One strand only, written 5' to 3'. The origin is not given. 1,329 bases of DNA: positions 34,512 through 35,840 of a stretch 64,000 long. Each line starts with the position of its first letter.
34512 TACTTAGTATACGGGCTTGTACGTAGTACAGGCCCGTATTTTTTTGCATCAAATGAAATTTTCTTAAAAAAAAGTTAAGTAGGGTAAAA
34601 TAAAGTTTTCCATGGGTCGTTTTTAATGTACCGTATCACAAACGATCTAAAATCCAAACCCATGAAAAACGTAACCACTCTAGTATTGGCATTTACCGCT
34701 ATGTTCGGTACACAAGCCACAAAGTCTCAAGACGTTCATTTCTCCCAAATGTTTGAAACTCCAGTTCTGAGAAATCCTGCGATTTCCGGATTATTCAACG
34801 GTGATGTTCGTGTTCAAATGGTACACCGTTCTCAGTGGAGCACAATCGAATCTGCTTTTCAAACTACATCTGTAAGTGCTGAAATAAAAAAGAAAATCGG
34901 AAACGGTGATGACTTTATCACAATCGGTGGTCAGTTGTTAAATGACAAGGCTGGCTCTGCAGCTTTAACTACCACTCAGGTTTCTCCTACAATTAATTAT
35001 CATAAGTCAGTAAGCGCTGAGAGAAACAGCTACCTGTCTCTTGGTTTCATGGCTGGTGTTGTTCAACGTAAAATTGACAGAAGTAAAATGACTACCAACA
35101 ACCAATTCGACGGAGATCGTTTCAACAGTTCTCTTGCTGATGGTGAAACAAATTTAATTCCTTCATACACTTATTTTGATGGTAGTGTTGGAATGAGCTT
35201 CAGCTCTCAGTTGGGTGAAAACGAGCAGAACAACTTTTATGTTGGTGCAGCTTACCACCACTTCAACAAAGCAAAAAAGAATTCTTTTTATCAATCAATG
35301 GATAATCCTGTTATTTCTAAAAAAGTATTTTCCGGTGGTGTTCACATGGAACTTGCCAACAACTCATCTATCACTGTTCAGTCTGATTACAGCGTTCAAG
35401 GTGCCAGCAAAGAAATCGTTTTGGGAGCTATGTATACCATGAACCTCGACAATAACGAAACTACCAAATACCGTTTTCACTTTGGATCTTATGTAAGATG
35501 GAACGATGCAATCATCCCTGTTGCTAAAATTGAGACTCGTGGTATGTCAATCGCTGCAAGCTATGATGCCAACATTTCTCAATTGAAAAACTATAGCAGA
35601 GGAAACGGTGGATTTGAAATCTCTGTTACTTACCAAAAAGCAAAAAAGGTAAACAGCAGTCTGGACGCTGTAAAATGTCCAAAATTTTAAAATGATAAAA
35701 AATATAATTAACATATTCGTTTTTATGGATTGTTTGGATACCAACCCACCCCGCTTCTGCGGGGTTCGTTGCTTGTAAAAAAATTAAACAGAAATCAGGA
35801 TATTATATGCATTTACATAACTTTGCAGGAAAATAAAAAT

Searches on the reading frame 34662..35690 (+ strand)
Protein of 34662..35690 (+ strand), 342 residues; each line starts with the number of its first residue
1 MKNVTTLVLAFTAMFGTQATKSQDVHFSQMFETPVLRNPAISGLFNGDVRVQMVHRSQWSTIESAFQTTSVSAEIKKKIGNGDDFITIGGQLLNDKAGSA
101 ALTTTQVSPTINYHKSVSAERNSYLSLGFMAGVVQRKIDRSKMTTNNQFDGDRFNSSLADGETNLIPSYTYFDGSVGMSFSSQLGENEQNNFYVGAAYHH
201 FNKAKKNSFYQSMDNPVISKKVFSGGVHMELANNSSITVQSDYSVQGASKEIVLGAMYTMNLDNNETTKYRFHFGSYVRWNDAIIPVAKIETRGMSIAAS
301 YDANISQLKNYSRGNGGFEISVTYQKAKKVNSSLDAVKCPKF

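Call 47: find_homologous_proteins(query=window:34662-35690:+, max_evalue=1e-20)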
Query window:34662-35690:+ (342 aa): 3130 proteins with E <= 1e-20 among 4897 candidates; the best 120 are listed.
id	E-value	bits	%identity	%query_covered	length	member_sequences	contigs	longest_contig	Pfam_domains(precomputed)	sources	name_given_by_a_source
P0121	1.6e-200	683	89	100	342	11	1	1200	PF11751.15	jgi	-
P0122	1.2e-184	631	81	100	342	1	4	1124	PF11751.15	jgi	-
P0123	1.3e-183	628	81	100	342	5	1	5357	PF11751.15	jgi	jgi:type IX secretion system PorP/SprF family membrane protein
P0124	2.6e-177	607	81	96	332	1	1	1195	PF11751.15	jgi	-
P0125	1.9e-149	516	66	100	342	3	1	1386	PF11751.15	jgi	-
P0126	2.9e-142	492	64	100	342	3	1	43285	PF11751.15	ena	-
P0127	3.4e-142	492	65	100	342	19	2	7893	PF11751.15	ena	-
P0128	3.0e-137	476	62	95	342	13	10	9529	PF11751.15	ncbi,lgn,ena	-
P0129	6.6e-137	474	63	95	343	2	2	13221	PF11751.15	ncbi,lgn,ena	-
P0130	3.5e-136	472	60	100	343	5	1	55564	PF11751.15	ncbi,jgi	jgi:type IX secretion system PorP/SprF family membrane protein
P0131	3.6e-134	465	62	95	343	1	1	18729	PF11751.15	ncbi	-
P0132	1.7e-133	463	59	100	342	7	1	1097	PF11751.15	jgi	-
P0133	3.2e-133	462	59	100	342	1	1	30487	PF11751.15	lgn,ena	-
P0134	4.6e-133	462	64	94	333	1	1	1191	PF11751.15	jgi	-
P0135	9.2e-133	461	59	100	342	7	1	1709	PF11751.15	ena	-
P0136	1.1e-132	461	64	94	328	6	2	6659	PF11751.15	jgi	-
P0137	1.2e-132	460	60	99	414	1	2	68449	PF11751.15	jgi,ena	jgi:type IX secretion system PorP/SprF family membrane protein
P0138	1.4e-132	460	60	100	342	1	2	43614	PF11751.15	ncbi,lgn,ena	-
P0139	1.5e-132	460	60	99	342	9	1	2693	PF11751.15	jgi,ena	-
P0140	1.5e-132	460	60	96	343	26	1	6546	PF11751.15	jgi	jgi:type IX secretion system PorP/SprF family membrane protein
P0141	8.2e-132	458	61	96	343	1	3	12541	PF11751.15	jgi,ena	jgi:type IX secretion system PorP/SprF family membrane protein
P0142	1.6e-131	457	60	100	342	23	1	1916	PF11751.15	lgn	-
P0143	2.4e-131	456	59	99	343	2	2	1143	PF11751.15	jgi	-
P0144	2.7e-131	456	59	99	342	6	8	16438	PF11751.15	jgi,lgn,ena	jgi:type IX secretion system PorP/SprF family membrane protein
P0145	4.8e-131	455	58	100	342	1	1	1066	PF11751.15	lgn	-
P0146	5.0e-131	455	57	100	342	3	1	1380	PF11751.15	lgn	-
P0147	8.8e-131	454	59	99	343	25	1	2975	PF11751.15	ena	-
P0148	9.7e-131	454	56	100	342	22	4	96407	PF11751.15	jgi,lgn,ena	jgi:type IX secretion system PorP/SprF family membrane protein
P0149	1.1e-130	454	62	95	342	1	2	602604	PF11751.15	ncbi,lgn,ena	-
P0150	1.1e-130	454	58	100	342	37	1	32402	PF11751.15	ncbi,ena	-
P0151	5.9e-130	452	60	99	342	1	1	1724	PF11751.15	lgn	-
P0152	8.7e-130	451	58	100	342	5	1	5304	PF11751.15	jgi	-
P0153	1.4e-129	450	58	100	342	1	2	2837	PF11751.15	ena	-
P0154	1.6e-129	450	58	100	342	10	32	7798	PF11751.15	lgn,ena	-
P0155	3.5e-129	449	57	100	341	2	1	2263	PF11751.15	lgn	-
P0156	5.5e-129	448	58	100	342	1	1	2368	PF11751.15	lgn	-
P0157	1.5e-128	447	58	99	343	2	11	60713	PF11751.15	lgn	-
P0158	2.1e-128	447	60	95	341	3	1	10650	PF11751.15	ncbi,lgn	-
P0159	2.7e-128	446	57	100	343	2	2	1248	PF11751.15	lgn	-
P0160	3.5e-128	446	60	94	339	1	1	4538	PF11751.15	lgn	-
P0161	6.9e-128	445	59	100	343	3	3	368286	PF11751.15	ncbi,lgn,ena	-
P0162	7.0e-128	445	57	100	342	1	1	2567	PF11751.15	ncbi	ncbi:MAG: PorP/SprF family type IX secretion system membrane protein [Ferruginibacter sp.]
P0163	7.8e-128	445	60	95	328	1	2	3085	PF11751.15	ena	-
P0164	9.5e-128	444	57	100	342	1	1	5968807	PF11751.15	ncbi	ncbi:MAG: PorP/SprF family type IX secretion system membrane protein [Ferruginibacter sp.]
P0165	1.3e-127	444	58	100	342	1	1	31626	PF11751.15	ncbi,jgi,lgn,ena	jgi:type IX secretion system PorP/SprF family membrane protein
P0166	2.2e-127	443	58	99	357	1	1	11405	PF11751.15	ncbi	-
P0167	2.3e-127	443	57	100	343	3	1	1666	PF11751.15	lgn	-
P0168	3.6e-127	442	59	95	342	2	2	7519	PF11751.15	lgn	-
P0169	5.1e-127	442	57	100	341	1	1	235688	PF11751.15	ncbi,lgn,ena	-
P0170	5.7e-127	442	59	95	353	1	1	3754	PF11751.15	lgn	-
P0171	1.3e-126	441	58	100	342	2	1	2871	PF11751.15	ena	-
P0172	1.4e-126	441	56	100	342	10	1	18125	PF11751.15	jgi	-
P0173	1.6e-126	440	58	94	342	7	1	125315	PF11751.15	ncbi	-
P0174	2.7e-126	440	58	100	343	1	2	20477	PF11751.15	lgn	-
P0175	3.7e-126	439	57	100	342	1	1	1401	PF11751.15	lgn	-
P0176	3.9e-126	439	58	94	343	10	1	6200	PF11751.15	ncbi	-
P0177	5.6e-126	439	55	100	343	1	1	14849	PF11751.15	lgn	-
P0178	6.3e-126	438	58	100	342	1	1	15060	PF11751.15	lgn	-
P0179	6.6e-126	438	56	100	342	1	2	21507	PF11751.15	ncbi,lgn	ncbi:MAG: PorP/SprF family type IX secretion system membrane protein [Ferruginibacter sp.]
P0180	7.1e-126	438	57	100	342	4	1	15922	PF11751.15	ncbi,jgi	jgi:type IX secretion system PorP/SprF family membrane protein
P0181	2.1e-125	437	56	99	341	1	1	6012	PF11751.15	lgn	-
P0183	3.1e-125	436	55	99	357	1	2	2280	PF11751.15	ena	-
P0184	1.3e-124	434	56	99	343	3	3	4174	PF11751.15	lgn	-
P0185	1.6e-124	434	57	100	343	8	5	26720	PF11751.15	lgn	-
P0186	2.2e-124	433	56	100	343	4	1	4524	PF11751.15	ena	-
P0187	2.5e-124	433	55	100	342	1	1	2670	PF11751.15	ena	-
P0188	4.2e-124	432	56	98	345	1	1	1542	PF11751.15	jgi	jgi:type IX secretion system PorP/SprF family membrane protein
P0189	5.9e-124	432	56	100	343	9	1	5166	PF11751.15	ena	-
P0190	9.4e-124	431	55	100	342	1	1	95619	PF11751.15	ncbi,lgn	ncbi:MAG: PorP/SprF family type IX secretion system membrane protein [Ferruginibacter sp.]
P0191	1.2e-123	431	56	100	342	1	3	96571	PF11751.15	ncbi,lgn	-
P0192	1.5e-123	431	56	100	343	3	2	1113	PF11751.15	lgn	-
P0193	1.9e-123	430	55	100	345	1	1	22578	PF11751.15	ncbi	ncbi:MAG: PorP/SprF family type IX secretion system membrane protein [Ferruginibacter sp.]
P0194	2.0e-123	430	56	100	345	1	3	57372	PF11751.15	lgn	-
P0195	4.4e-123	429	56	100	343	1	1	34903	PF11751.15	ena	-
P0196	5.9e-123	429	59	94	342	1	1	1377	PF11751.15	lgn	-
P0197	7.1e-123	428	60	94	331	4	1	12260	PF11751.15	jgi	-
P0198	7.2e-123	428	59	94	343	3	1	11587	PF11751.15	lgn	-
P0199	7.8e-123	428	58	94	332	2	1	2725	PF11751.15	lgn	-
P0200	1.2e-122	428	58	95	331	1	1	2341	PF11751.15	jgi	jgi:type IX secretion system PorP/SprF family membrane protein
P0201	1.2e-122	428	56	98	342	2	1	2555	PF11751.15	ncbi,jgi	jgi:type IX secretion system PorP/SprF family membrane protein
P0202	1.6e-122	427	55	100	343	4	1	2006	PF11751.15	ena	-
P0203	1.6e-122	427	56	96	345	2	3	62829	PF11751.15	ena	-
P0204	1.9e-122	427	54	100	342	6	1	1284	PF11751.15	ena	-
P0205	2.1e-122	427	56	99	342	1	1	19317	PF11751.15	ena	-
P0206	2.5e-122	427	57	98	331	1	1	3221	PF11751.15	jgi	jgi:type IX secretion system PorP/SprF family membrane protein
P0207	2.6e-122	426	55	100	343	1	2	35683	PF11751.15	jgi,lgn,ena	-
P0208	3.0e-122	426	59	95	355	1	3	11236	PF11751.15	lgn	-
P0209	3.1e-122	426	56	100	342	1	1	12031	PF11751.15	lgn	-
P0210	4.4e-122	426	57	99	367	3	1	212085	PF11751.15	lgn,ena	-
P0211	4.6e-122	426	55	100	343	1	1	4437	PF11751.15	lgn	-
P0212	5.1e-122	426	56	98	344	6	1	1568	PF11751.15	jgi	jgi:type IX secretion system PorP/SprF family membrane protein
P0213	8.0e-122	425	55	100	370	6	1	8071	PF11751.15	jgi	jgi:type IX secretion system PorP/SprF family membrane protein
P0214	1.4e-121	424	57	100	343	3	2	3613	PF11751.15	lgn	-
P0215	1.4e-121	424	55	100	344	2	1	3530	PF11751.15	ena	-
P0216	1.5e-121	424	58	94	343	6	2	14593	PF11751.15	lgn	-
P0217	1.7e-121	424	56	99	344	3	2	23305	PF11751.15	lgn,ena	-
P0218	1.9e-121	424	57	95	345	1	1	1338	PF11751.15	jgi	jgi:type IX secretion system PorP/SprF family membrane protein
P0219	2.0e-121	424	57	94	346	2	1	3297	PF11751.15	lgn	-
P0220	2.1e-121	424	55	99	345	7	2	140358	PF11751.15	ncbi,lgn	-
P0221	2.1e-121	424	55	99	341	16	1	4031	PF11751.15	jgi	jgi:type IX secretion system PorP/SprF family membrane protein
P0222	2.2e-121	423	57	98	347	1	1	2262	PF11751.15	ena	-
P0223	2.2e-121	423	56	99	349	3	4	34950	PF11751.15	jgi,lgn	-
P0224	2.4e-121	423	55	100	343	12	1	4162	PF11751.15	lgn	-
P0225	3.3e-121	423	58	98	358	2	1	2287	PF11751.15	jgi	jgi:type IX secretion system PorP/SprF family membrane protein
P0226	3.3e-121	423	53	100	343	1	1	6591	PF11751.15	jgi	jgi:type IX secretion system PorP/SprF family membrane protein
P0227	3.4e-121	423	56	99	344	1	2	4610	PF11751.15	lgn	-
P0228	3.7e-121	423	56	100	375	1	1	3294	PF11751.15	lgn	-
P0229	4.8e-121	422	55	100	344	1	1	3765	PF11751.15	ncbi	-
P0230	7.4e-121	422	54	100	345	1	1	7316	PF11751.15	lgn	-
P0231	9.1e-121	421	55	100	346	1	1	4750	PF11751.15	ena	-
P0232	9.8e-121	421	54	100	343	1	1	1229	PF11751.15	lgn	-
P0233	1.4e-120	421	58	94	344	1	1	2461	PF11751.15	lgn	-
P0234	1.7e-120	421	54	100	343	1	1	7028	PF11751.15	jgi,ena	-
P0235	1.9e-120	420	53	100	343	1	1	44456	PF11751.15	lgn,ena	-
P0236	2.0e-120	420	53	100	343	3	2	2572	PF11751.15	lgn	-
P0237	2.0e-120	420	55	100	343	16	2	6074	PF11751.15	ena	-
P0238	2.2e-120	420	55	100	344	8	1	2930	PF11751.15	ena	-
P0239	2.2e-120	420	57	94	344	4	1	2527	PF11751.15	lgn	-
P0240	2.4e-120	420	57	94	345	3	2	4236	PF11751.15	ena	-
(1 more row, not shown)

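Call 49: find_related_loci(query=A3, collection=genome_contigs, flank=600)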
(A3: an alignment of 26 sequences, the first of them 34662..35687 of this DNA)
Query A3 (342 aa) in genome_contigs; peptide patterns used: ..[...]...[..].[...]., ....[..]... (x = any residue, [..] = any of these).
214 stretches matched a pattern; 197 encode a relative of the query (tblastn E <= 1e-3); the best 80 are kept; 80 distinct loci.
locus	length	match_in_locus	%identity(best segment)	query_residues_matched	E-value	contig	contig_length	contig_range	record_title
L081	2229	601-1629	61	1-342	3e-149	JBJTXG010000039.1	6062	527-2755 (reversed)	MAG: Ferruginibacter sp. isolate samp_4444_metabat2_104 samp_4444_306679, whole genome shotgun sequence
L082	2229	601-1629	60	1-342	4e-150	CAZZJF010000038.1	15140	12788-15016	MAG TPA_asm: uncultured Ferruginibacter sp. isolate SRP124364_co1_90 genome assembly, contig: NODE_4117_length_15140_cov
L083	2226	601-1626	59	1-342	5e-146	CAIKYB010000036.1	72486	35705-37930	MAG: uncultured Bacteroidetes bacterium isolate KTt_bin-2244 genome assembly, contig: bin-2244:36/46, whole genome shotg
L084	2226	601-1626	59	1-342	1e-147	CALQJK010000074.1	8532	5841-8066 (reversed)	MAG: Chitinophaga pinensis isolate HRSG-E1-bin-71 genome assembly, contig: HRSG-E1-C4819, whole genome shotgun sequence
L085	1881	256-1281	59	1-342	2e-149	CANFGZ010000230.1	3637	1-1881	MAG: Chitinophagaceae bacterium isolate Jr-14may18-23 genome assembly, contig: Jr-14may18-C40962, whole genome shotgun s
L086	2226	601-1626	60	1-342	6e-145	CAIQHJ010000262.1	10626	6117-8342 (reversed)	MAG: uncultured Bacteroidetes bacterium isolate Kiruna_bin-00843 genome assembly, contig: bin-00843:262/279, whole genom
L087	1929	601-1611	60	6-342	3e-148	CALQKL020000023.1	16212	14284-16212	MAG: Chitinophaga pinensis isolate HRSG-E13-bin-119 genome assembly, contig: HRSG-E13-C1750, whole genome shotgun sequen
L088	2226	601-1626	60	1-342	3e-144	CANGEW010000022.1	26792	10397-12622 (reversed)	MAG: Chitinophagaceae bacterium isolate Jr-28aug17-35 genome assembly, contig: Jr-28aug17-C2110, whole genome shotgun se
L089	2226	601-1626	59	1-342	1e-143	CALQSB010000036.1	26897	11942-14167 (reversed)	MAG: Chitinophaga pinensis isolate HRSG-E1-bin-88 genome assembly, contig: HRSG-E1-C760, whole genome shotgun sequence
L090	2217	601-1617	59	4-342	7e-144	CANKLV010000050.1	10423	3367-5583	MAG: Chitinophagaceae bacterium isolate TE-Jun18-181 genome assembly, contig: TE-Jun18-C10805, whole genome shotgun sequ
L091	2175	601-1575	62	18-342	2e-143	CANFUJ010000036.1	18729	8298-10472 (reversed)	MAG: Chitinophagaceae bacterium isolate Jr-16oct17-189 genome assembly, contig: Jr-16oct17-C5549, whole genome shotgun s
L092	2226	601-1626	59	1-342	1e-142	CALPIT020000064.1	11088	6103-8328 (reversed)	MAG: Streptomyces griseus isolate HRS-ES1-bin-403 genome assembly, contig: HRSG-E10-C2258, whole genome shotgun sequence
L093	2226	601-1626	57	1-342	2e-142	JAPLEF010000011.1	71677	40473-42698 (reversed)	MAG: Sphingobacteriales bacterium isolate LacPavin_0818_WC50_MAG_41_19 LacPavin_0818_WC50_scaffold_1043727, whole genome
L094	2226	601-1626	59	1-342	3e-142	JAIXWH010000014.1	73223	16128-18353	MAG: Chitinophagaceae bacterium isolate D4_MAG_00012 pond_D4_MAG_00012_000000000098, whole genome shotgun sequence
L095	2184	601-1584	60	15-342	1e-141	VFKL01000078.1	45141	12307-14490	MAG: Chitinophagaceae bacterium isolate Bin_61_1 c_000003285449, whole genome shotgun sequence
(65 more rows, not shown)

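Call 53: search_protein_families(library=pfam, proteins=[window:34662-35687:+])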
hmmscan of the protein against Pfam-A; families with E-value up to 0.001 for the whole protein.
window:34662-35687:+ (342 aa): 1 family
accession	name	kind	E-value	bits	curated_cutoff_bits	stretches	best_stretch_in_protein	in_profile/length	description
PF11751.14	PorP_SprF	-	9.8e-39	134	22.3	1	20-324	2-273/273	Type IX secretion system membrane protein PorP/SprF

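Call 68: find_encoding_contigs(protein=P0123, flank=400, max_places=2)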
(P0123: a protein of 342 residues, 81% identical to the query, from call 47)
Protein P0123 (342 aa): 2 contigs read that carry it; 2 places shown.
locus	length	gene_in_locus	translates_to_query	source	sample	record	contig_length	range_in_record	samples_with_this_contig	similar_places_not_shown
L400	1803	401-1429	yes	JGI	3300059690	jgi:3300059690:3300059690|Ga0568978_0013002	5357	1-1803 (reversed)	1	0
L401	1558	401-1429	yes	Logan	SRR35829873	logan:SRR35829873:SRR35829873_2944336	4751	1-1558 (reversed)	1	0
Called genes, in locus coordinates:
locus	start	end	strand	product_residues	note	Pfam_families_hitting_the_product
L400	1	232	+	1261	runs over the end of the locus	?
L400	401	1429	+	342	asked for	PF11751:PorP_SprF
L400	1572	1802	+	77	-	?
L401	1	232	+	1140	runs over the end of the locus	?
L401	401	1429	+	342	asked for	PF11751:PorP_SprF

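Call 69: find_encoding_contigs(protein=P0121, flank=400, max_places=2)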
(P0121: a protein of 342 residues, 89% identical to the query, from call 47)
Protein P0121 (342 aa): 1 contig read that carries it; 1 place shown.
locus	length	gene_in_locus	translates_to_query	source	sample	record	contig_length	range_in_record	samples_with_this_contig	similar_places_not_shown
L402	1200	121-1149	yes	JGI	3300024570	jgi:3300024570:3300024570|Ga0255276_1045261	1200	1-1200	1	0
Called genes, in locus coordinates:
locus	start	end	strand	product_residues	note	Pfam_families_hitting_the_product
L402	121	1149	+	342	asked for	PF11751:PorP_SprF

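Call 70: find_encoding_contigs(protein=P0126, flank=400, max_places=2)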
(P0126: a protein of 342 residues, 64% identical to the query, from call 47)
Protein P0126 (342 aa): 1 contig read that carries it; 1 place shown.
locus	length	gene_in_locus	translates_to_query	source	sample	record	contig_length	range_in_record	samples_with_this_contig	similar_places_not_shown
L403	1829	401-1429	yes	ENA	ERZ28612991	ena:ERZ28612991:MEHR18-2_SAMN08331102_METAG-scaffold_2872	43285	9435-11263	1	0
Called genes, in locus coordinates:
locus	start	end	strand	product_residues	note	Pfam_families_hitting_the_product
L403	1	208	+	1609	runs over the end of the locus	PF00801:PKD, PF18911:PKD_4, PF00801:PKD, PF18911:PKD_4, PF00801:PKD, PF00801:PKD, PF18911:PKD_4, PF18911:PKD_4, +11 more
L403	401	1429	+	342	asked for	PF11751:PorP_SprF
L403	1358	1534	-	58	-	-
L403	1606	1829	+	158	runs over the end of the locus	PF00578:AhpC-TSA, PF08534:Redoxin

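Call 71: find_encoding_contigs(protein=P0127, flank=400, max_places=2)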
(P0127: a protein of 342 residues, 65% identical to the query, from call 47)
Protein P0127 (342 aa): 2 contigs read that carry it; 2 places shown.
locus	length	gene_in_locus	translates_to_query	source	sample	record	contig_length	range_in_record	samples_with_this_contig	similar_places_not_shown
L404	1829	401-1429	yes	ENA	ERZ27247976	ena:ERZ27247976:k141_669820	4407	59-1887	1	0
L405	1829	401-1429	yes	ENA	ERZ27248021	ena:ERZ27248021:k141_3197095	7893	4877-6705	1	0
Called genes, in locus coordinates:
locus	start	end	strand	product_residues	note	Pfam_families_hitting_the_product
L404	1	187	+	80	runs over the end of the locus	?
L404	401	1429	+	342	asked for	PF11751:PorP_SprF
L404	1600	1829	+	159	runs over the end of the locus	PF00578:AhpC-TSA, PF08534:Redoxin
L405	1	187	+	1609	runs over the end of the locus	PF00801:PKD, PF18911:PKD_4, PF00801:PKD, PF18911:PKD_4, PF00801:PKD, PF18911:PKD_4, PF00801:PKD, PF18911:PKD_4, +15 more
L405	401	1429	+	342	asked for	PF11751:PorP_SprF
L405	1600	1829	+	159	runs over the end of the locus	PF00578:AhpC-TSA, PF08534:Redoxin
